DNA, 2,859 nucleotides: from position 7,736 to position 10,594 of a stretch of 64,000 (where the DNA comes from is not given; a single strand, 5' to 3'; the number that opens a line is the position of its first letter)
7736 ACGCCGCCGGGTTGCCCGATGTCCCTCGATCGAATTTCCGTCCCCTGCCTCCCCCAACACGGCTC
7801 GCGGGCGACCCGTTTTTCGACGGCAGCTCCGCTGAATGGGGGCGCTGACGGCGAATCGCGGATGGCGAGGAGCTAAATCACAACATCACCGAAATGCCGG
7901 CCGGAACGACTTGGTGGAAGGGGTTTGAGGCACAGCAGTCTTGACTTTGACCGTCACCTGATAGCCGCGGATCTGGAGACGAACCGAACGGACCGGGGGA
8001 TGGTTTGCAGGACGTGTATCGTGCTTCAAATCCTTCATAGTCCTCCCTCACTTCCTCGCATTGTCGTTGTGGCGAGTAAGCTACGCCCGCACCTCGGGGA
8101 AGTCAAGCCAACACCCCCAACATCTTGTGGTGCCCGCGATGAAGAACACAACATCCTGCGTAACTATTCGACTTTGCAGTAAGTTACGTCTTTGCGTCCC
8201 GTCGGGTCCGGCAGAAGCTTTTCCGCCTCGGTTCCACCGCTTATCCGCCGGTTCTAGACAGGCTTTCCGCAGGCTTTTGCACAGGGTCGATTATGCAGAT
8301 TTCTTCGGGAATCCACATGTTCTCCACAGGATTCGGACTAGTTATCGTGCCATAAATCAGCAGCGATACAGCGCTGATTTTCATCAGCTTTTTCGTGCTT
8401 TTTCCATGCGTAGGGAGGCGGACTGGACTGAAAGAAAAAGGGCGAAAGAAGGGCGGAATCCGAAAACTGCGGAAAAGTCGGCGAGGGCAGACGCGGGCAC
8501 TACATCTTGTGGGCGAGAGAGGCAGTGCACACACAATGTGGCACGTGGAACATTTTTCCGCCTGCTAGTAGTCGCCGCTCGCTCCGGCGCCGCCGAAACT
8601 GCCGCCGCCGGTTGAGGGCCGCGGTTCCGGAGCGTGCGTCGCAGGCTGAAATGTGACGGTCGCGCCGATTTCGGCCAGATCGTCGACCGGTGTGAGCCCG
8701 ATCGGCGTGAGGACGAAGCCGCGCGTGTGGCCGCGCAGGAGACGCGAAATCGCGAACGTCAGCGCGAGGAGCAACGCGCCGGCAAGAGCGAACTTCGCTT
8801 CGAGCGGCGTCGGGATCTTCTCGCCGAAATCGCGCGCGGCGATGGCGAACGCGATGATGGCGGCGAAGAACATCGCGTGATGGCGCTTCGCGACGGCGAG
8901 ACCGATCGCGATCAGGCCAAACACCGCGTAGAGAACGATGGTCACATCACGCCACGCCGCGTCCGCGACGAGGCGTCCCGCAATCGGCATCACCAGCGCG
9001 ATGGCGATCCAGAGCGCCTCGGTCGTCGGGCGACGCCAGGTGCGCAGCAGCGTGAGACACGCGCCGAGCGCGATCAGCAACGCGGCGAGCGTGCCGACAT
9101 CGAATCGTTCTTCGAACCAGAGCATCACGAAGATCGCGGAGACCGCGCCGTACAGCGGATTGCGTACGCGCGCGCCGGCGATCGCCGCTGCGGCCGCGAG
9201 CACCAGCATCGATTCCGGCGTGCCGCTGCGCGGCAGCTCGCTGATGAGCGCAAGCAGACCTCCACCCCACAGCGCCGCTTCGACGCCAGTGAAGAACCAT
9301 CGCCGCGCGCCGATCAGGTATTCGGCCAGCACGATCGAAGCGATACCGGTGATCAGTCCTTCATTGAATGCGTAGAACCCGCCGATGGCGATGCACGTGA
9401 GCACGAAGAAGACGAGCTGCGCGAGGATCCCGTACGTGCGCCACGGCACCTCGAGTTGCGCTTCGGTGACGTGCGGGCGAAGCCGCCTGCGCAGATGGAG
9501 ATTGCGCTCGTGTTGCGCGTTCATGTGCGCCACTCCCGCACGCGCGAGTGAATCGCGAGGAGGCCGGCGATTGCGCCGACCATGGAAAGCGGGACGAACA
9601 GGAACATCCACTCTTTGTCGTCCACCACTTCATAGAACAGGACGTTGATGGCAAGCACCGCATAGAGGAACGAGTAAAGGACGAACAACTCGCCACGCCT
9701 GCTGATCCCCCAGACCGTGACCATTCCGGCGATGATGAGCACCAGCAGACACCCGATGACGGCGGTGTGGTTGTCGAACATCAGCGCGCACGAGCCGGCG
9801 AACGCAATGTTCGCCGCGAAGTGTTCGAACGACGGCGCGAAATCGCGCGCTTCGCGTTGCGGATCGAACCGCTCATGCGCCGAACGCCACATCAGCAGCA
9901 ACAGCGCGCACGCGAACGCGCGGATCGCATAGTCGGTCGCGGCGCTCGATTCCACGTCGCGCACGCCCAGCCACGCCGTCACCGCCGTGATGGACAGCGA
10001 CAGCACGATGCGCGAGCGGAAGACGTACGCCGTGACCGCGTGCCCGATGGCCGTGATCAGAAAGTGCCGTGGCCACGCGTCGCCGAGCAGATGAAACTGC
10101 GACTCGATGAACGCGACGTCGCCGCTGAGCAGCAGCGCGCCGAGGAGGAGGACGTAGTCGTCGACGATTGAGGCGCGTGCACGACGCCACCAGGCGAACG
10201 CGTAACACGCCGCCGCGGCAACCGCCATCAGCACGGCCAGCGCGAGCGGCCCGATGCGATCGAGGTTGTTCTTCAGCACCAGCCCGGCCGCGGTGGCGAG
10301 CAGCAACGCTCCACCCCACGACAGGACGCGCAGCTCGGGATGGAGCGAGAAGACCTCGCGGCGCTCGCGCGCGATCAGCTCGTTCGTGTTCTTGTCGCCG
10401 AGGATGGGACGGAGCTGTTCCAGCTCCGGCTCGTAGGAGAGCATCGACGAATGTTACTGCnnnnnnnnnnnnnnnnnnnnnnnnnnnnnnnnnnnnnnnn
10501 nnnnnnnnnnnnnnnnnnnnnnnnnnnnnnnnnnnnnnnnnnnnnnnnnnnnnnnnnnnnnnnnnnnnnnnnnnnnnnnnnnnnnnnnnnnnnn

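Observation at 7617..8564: Unusually long (~950 bp), AT-richer leader upstream of nrdJ, with internal hairpins and a duplicated 11-mer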

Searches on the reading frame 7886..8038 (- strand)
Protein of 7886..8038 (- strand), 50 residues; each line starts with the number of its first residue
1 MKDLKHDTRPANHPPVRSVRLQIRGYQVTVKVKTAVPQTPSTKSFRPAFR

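Call 8: search_protein_families(library=pfam, proteins=[window:7886-8038:-], max_evalue=0.01)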
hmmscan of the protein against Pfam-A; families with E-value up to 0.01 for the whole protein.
window:7886-8038:- (50 aa): 0 families

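Call 25: find_homologous_proteins(query=A1, max_evalue=0.01)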
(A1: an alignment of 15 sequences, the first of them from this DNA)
Query A1 (15 sequences) (50 aa, profile of the alignment): 417 proteins with E <= 0.01 among 1496 candidates; the best 120 are listed.
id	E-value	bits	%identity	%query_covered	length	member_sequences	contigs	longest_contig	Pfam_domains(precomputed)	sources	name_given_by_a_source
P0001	2.1e-24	103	74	76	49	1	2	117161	-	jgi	jgi:hypothetical protein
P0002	3.5e-24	102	69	78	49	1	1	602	-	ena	-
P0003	3.8e-24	102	68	82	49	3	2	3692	-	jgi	jgi:hypothetical protein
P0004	1.4e-23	100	56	100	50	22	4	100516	-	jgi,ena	jgi:hypothetical protein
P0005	1.4e-23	100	63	82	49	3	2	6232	-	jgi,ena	-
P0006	1.4e-23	100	67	90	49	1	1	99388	-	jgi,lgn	jgi:hypothetical protein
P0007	1.4e-23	100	58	100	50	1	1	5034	-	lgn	-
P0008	1.6e-23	100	72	78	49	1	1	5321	-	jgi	jgi:hypothetical protein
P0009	1.7e-23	100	74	76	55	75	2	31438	-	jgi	jgi:hypothetical protein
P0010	1.8e-23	100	72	100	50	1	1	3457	-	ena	-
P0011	3.3e-23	99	74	100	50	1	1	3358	-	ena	-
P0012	3.4e-23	99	72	100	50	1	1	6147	-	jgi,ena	jgi:hypothetical protein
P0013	4.0e-23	99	60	100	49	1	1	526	-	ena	-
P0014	4.8e-23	98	66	76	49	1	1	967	-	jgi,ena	jgi:hypothetical protein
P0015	5.1e-23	98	62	100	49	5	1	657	-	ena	-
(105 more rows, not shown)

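Call 41: find_related_loci(query=A1, collection=metagenome_contigs, flank=1600)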
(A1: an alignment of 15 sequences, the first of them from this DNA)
Query A1 (50 aa) in metagenome_contigs; peptide patterns used: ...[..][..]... (x = any residue, [..] = any of these).
204 stretches matched a pattern; 139 encode a relative of the query (tblastn E <= 1e-3); the best 80 are kept; 80 distinct loci.
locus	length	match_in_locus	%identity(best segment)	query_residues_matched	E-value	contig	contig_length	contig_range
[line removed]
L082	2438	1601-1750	84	1-50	9e-24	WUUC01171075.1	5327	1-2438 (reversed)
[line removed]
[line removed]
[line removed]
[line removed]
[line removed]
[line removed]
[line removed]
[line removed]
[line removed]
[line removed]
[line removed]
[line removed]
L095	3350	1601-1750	66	1-50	9e-18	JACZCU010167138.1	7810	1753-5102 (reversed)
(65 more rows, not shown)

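Call 57: search_protein_families(library=ncbifam, proteins=[window:7889-8038:-], max_evalue=0.1)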
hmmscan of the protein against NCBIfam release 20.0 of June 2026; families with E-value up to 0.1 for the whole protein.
window:7889-8038:- (50 aa): 0 families

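Call 60: predict_structure(alignment_id=A3)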
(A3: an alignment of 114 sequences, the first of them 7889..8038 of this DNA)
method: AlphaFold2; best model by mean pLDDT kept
length: 50 residues; sequences in the alignment: 114
mean_pLDDT: 70.5   pTM: 0.33
mean pLDDT of the five models: 70.5, 68.1, 68.0, 67.7, 64.9
residues with pLDDT >= 90: 10; 70-90: 8; 50-70: 30; < 50: 2
segments of 3 or more residues with pLDDT < 50: none
pLDDT, mean of each block of 10 residues (from residue 1): 52 71 94 73 63
secondary structure, 60 per line:
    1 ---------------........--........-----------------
elements in order: E16-23 E26-33
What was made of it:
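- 7886..8038 (-): Unannotated small gene: a 50-aa, strongly basic protein, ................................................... AlphaFold2 predicts only a beta-hairpin at residues 16-33 (call 60).
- The predicted structure is mostly disordered (call 60).
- Tried and rejected: The structure prediction gave only a beta-hairpin, so I did not run a fold search (call 60).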

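Call 80: search_protein_representatives(alignment_id=A3)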
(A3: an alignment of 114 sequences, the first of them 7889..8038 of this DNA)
Query: 114 sequences, 49 profile positions. Proteins with E-value up to 0.001 (for the whole library): 23; up to 1e-10: 10; up to 1e-30: 0. The best 23 are listed.
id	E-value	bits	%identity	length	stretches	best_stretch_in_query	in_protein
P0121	1.6e-22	95.0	-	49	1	1-49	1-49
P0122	4.8e-22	93.5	-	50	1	1-49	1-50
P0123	1.7e-21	91.7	-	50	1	1-49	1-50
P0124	3.8e-15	71.4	-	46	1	1-45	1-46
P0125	7.5e-15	70.4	-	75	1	1-42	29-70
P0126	5.3e-14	67.7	-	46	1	6-45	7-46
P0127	1.8e-13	66.0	-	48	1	1-47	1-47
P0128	1.1e-12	63.5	-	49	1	1-45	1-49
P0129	3.0e-12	62.1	-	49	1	1-47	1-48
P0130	5.6e-11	58.1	-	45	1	1-44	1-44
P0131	1.1e-10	57.1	-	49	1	1-41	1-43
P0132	1.5e-10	56.6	-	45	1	1-45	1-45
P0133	1.6e-10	56.6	-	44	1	1-41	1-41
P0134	2.0e-10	56.3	-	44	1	1-41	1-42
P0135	5.3e-10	54.9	-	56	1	18-49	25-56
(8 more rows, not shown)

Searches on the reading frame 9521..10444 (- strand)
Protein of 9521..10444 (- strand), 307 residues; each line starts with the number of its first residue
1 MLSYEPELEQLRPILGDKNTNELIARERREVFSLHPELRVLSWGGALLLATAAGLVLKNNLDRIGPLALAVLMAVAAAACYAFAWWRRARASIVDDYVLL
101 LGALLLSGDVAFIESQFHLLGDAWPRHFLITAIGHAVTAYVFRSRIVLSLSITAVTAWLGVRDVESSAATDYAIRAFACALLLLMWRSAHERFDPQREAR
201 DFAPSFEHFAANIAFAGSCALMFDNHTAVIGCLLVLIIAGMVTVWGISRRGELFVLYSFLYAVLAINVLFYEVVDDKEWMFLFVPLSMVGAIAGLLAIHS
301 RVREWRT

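Call 8: search_protein_families(library=pfam, proteins=[window:9521-10444:-], max_evalue=0.01)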
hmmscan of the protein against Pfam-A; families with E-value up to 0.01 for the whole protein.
window:9521-10444:- (307 aa): 1 family
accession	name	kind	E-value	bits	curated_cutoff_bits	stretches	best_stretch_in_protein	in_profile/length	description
PF09925.14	DUF2157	-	1.3e-12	48.1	32.4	1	21-147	15-145/146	Predicted membrane protein (DUF2157)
